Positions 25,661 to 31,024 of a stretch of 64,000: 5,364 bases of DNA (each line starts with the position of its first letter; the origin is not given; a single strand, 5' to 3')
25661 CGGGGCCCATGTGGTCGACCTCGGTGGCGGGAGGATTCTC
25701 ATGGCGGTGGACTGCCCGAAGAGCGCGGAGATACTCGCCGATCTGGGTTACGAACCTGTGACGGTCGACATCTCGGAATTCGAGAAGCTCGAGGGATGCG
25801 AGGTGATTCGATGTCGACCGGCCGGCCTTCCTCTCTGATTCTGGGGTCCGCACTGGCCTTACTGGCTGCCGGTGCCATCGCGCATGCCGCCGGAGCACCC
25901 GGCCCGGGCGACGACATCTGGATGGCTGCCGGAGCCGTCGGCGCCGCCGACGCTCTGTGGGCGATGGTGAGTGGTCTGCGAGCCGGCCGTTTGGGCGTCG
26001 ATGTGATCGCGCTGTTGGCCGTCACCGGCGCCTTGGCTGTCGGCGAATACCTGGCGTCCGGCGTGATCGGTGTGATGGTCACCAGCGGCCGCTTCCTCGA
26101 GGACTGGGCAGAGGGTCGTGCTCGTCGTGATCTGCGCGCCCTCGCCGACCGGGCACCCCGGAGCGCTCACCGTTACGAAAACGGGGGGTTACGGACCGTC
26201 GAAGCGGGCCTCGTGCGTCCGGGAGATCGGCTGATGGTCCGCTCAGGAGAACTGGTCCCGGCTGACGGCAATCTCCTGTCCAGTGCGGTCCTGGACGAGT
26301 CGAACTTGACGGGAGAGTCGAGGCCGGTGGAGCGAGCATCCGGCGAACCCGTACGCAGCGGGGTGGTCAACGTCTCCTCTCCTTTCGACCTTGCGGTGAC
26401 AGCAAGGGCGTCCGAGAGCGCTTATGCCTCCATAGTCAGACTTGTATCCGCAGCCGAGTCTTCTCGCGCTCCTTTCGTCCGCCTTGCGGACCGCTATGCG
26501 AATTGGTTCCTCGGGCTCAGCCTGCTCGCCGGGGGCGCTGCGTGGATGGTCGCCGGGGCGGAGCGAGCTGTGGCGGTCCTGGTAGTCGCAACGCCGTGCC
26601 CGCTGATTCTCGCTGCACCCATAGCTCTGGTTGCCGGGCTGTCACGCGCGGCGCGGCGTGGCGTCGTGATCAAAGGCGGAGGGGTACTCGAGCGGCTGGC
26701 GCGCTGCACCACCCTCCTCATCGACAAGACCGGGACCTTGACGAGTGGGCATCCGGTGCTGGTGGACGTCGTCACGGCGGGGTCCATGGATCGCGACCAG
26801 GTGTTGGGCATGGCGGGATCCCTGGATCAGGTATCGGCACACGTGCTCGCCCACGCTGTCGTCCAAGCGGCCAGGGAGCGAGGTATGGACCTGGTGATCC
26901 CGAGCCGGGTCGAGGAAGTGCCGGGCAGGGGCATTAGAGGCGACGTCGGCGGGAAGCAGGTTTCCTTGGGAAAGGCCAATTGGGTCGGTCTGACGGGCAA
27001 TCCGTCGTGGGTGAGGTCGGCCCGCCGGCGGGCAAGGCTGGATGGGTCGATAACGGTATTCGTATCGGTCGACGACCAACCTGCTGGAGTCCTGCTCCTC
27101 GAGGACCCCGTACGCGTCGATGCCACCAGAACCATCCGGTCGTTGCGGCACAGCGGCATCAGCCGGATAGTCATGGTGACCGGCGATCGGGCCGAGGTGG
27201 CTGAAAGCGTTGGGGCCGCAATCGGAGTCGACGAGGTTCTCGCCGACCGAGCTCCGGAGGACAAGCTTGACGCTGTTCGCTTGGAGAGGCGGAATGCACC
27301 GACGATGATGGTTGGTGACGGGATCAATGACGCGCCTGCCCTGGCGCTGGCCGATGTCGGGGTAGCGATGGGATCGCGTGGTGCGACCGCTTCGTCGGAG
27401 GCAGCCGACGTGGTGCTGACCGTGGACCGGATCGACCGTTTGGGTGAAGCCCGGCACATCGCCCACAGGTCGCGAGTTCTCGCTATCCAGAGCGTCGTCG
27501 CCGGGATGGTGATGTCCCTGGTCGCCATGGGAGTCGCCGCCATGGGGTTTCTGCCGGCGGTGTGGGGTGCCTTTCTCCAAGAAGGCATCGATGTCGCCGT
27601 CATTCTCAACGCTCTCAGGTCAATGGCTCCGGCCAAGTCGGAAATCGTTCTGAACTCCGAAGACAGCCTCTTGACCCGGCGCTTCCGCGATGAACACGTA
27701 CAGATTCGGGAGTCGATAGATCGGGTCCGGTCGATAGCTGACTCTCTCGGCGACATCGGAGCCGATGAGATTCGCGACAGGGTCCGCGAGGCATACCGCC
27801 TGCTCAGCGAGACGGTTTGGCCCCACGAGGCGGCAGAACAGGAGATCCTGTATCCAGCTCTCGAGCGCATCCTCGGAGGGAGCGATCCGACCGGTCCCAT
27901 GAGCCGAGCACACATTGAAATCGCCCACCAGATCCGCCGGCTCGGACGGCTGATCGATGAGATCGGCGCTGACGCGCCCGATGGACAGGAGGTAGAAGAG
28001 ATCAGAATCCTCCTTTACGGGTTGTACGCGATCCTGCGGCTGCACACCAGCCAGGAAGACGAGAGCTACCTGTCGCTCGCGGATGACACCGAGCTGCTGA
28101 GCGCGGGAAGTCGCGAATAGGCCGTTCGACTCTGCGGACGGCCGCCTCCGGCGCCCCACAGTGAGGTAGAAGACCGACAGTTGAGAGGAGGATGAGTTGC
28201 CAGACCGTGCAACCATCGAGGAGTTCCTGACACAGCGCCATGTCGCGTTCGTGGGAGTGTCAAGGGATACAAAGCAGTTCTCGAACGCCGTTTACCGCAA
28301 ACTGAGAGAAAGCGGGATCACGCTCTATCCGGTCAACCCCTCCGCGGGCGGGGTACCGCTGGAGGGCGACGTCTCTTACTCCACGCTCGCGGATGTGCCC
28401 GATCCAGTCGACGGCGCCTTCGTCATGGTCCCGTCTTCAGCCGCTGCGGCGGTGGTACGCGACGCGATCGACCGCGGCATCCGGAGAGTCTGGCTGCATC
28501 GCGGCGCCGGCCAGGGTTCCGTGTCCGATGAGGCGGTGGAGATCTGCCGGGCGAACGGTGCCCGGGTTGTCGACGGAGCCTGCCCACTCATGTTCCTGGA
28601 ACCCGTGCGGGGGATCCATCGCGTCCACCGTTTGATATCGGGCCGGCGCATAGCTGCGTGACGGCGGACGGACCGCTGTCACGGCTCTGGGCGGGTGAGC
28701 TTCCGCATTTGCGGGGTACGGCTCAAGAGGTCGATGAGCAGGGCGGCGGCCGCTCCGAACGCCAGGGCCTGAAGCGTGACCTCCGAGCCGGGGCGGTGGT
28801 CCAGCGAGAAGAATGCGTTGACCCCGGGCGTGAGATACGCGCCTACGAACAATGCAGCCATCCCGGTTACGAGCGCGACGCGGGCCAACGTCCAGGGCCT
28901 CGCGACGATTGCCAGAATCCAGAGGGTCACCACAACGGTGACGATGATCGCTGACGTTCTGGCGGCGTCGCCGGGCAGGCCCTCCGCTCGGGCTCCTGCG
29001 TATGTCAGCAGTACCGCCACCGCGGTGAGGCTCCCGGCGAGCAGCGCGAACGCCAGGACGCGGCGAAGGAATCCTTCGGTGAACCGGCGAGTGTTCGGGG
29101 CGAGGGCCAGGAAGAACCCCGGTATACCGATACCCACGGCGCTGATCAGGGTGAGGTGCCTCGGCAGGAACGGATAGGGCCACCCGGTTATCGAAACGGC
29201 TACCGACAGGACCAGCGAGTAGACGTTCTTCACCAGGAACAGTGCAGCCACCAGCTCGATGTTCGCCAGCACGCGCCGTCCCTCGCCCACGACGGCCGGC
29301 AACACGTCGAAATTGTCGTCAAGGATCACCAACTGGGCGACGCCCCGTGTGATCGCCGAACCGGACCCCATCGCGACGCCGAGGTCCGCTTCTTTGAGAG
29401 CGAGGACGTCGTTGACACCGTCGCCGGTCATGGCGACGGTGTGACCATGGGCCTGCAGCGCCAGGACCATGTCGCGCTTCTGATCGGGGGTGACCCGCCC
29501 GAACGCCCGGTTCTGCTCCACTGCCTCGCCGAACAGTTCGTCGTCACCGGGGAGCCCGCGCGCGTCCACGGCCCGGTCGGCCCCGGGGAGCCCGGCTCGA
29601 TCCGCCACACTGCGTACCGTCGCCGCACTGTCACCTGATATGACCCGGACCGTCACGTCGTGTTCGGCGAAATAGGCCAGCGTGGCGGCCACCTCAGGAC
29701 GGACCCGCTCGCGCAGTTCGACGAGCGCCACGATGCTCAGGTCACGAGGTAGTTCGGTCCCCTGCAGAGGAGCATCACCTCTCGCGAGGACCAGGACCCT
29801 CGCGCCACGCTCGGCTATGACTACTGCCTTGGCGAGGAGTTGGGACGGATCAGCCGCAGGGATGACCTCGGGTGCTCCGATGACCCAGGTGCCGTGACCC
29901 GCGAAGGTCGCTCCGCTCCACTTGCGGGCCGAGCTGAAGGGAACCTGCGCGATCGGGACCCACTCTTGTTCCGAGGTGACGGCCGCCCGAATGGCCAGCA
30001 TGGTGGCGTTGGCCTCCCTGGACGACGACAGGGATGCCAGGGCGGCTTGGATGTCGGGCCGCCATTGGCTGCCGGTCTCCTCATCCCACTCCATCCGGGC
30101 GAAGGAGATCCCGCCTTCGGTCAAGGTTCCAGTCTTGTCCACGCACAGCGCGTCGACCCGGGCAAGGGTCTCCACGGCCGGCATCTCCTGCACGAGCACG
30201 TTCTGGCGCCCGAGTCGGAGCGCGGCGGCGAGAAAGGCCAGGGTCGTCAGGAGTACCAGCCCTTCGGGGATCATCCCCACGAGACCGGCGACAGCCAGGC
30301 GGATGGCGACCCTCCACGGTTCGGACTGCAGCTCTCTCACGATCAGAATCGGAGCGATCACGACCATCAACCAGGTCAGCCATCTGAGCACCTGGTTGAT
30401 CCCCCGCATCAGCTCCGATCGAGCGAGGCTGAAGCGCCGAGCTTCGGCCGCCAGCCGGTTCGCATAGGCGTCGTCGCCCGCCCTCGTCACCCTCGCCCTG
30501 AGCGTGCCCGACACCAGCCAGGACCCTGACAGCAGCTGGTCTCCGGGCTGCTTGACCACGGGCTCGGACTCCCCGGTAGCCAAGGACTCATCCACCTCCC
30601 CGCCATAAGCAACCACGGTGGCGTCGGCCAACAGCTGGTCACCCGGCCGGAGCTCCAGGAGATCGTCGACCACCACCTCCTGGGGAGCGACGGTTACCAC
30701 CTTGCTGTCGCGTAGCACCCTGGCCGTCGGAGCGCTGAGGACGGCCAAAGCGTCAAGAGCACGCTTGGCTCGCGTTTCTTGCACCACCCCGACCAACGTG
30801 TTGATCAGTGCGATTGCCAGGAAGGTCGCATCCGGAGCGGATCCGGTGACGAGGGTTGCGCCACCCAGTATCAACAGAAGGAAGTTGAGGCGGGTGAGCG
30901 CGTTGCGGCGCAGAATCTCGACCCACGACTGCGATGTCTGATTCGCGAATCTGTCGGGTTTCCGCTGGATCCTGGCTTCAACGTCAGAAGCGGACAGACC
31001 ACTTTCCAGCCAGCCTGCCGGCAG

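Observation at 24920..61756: Recurrent palindromic box (TA)GGGNC-NWWN-GNCCC(TA) in front of almost every stress-type operon: a candidate regulon operator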

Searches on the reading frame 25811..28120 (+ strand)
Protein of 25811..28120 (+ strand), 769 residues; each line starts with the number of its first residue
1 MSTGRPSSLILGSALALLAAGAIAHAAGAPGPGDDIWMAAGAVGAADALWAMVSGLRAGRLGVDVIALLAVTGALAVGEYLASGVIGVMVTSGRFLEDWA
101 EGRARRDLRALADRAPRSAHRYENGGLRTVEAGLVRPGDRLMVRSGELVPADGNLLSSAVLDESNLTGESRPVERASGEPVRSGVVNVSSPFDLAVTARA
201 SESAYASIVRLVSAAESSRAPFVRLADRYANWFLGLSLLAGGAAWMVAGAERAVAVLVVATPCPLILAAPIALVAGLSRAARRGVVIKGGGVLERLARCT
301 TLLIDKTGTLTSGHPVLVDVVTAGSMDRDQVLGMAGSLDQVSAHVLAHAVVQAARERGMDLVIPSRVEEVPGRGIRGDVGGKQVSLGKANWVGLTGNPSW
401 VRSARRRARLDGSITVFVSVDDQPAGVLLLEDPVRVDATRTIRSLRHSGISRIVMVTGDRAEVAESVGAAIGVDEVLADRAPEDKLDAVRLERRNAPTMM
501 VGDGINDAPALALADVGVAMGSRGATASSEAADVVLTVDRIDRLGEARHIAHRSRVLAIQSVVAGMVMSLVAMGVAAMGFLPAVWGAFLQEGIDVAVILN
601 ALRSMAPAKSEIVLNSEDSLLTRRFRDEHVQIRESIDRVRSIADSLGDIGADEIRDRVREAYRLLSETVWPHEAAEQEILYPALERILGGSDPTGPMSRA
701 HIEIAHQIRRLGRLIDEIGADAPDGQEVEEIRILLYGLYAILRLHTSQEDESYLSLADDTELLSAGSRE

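Call 7: search_protein_families(library=pfam, proteins=[window:25811-28120:+])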
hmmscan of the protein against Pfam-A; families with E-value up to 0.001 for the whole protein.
window:25811-28120:+ (769 aa): 3 families
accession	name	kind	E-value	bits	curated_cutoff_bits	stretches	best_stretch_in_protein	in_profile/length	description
PF00122.25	E1-E2_ATPase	-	2.9e-42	144.7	28.1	1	115-283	3-181/181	E1-E2 ATPase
PF00702.32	Hydrolase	-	1.8e-26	94.2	26.4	1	301-515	3-191/191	haloacid dehalogenase-like hydrolase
PF01814.28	Hemerythrin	-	2.4e-15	57.5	25.3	1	622-756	3-126/127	Hemerythrin HHE cation binding domain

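Call 58: search_protein_families(library=ncbifam, proteins=[window:25811-28120:+], max_evalue=0.01)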
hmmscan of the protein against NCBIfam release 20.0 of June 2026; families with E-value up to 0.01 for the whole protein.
window:25811-28120:+ (769 aa): 22 families
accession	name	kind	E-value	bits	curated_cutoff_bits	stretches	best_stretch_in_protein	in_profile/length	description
TIGR01525.1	ATPase-IB_hvy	subfamily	1e-154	516.5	346.25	1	63-603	1-559/560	heavy metal translocating P-type ATPase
TIGR01512.1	ATPase-IB2_Cd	subfamily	1.7e-141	472.3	313.5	2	63-390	1-305/494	cadmium family heavy metal-translocating P-type ATPase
NF008262.1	PRK11033.1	equivalog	4e-96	323.1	1005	1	37-604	151-727/731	zinc/cadmium/mercury/lead-transporting ATPase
TIGR01511.1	ATPase-IB1_Cu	subfamily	2.4e-94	317.2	397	1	81-603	44-540/542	copper-translocating P-type ATPase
NF033775.1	P_type_ZntA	exception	1.1e-86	291.7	1240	1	61-604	181-728/732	Zn(II)/Cd(II)/Pb(II) translocating P-type ATPase ZntA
NF007952.0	PRK10671.1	equivalog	1.1e-73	248.8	1316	1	80-595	290-814/838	copper-exporting P-type ATPase CopA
TIGR01494.1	ATPase_P-type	subfamily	8e-66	222.4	62.3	2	86-328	2-240/478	HAD-IC family P-type ATPase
TIGR01497.1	kdpB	equivalog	3.7e-42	144.3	527.9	2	411-535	424-547/675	potassium-transporting ATPase subunit KdpB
TIGR01647.1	ATPase-IIIA_H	equivalog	8.4e-34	116.8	615.5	3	101-336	76-324/755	plasma-membrane proton-efflux P-type ATPase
NF010609.0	PRK14010.1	equivalog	2.5e-31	108.6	1323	2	413-537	421-544/673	K(+)-transporting ATPase subunit B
TIGR01522.1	ATPase-IIA2_Ca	equivalog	9.7e-30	103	798.3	3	476-541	567-633/854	calcium-transporting P-type ATPase, PMR1-type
TIGR01517.1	ATPase-IIB_Ca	equivalog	8.6e-26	90.4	507.05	3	476-541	607-672/882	calcium-translocating P-type ATPase, PMCA-type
TIGR01116.1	ATPase-IIA1_Ca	equivalog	4.5e-24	84.6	703.4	2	425-541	458-588/799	calcium-translocating P-type ATPase, SERCA-type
TIGR01523.1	ATPase-IID_K-Na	equivalog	6e-24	83.7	645.05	2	476-547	671-743/997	potassium/sodium efflux P-type ATPase, fungal-type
TIGR01524.1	ATPase-IIIB_Mg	equivalog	1.9e-19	69.1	610.75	3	76-177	84-193/867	magnesium-translocating P-type ATPase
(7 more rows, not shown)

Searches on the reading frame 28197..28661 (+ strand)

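Call 7: search_protein_families(library=pfam, proteins=[window:28197-28661:+])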
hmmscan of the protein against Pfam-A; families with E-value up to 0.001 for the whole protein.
window:28197-28661:+ (154 aa): 2 families
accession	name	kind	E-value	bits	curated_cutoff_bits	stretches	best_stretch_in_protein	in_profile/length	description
PF13380.12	CoA_binding_2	-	4.6e-25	88.8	22.8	1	14-132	1-113/116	CoA binding domain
PF02629.25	CoA_binding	-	1.5e-07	32.5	22.3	1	14-99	4-92/97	CoA binding domain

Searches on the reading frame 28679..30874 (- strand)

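Call 7: search_protein_families(library=pfam, proteins=[window:28679-30874:-])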
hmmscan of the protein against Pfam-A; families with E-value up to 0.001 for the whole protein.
window:28679-30874:- (731 aa): 3 families
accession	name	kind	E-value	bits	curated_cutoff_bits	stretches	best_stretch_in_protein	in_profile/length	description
PF00122.25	E1-E2_ATPase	-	1.3e-40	139.3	28.1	1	46-223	2-180/181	E1-E2 ATPase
PF00702.32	Hydrolase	-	1.7e-15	58.4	26.4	1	240-497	1-191/191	haloacid dehalogenase-like hydrolase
PF08282.18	Hydrolase_3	-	0.00044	20.5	20.9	1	477-523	203-249/255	haloacid dehalogenase-like hydrolase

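Call 58: search_protein_families(library=ncbifam, proteins=[window:28679-30874:-], max_evalue=0.01)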
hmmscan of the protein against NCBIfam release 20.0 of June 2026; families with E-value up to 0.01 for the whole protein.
window:28679-30874:- (731 aa): 24 families
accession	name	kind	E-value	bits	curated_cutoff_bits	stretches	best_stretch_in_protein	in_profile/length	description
TIGR01525.1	ATPase-IB_hvy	subfamily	2.7e-70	237.8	346.25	2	17-429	23-426/560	heavy metal translocating P-type ATPase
TIGR01647.1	ATPase-IIIA_H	equivalog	6.7e-68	229.6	615.5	1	18-580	61-635/755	plasma-membrane proton-efflux P-type ATPase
TIGR01494.1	ATPase_P-type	subfamily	1.9e-66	224.5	62.3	3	19-268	3-239/478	HAD-IC family P-type ATPase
TIGR01522.1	ATPase-IIA2_Ca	equivalog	7.1e-60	202.7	798.3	2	350-577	468-688/854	calcium-transporting P-type ATPase, PMR1-type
TIGR01116.1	ATPase-IIA1_Ca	equivalog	2e-57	194.9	703.4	2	287-562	355-628/799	calcium-translocating P-type ATPase, SERCA-type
TIGR01524.1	ATPase-IIIB_Mg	equivalog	4.4e-55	187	610.75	2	3-260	78-356/867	magnesium-translocating P-type ATPase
TIGR01512.1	ATPase-IB2_Cd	subfamily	4e-53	180.8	313.5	3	6-261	11-255/494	cadmium family heavy metal-translocating P-type ATPase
TIGR01511.1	ATPase-IB1_Cu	subfamily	2.6e-52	178.4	397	3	17-268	48-289/542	copper-translocating P-type ATPase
TIGR01106.1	ATPase-IIC_X-K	subfamily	2.5e-48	164.7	946.1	2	20-309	112-417/997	Na,H/K antiporter P-type ATPase subunit alpha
TIGR01517.1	ATPase-IIB_Ca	equivalog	3e-48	164.7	507.05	2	353-562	507-712/882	calcium-translocating P-type ATPase, PMCA-type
NF011702.0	PRK15122.1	subfamily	4.1e-48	164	975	3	343-571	501-735/907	magnesium-translocating P-type ATPase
TIGR01523.1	ATPase-IID_K-Na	equivalog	1.4e-45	155.4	645.05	3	377-557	579-772/997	potassium/sodium efflux P-type ATPase, fungal-type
NF008262.1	PRK11033.1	equivalog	4.8e-34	117.9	1005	2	12-429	195-598/731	zinc/cadmium/mercury/lead-transporting ATPase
TIGR01657.1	P-ATPase-V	hypoth_equivalog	1e-33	116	618.25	3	452-561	777-881/1055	ATP13A2 family polyamine export P-type ATPase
TIGR01497.1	kdpB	equivalog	6.7e-33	113.7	527.9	2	25-429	80-485/675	potassium-transporting ATPase subunit KdpB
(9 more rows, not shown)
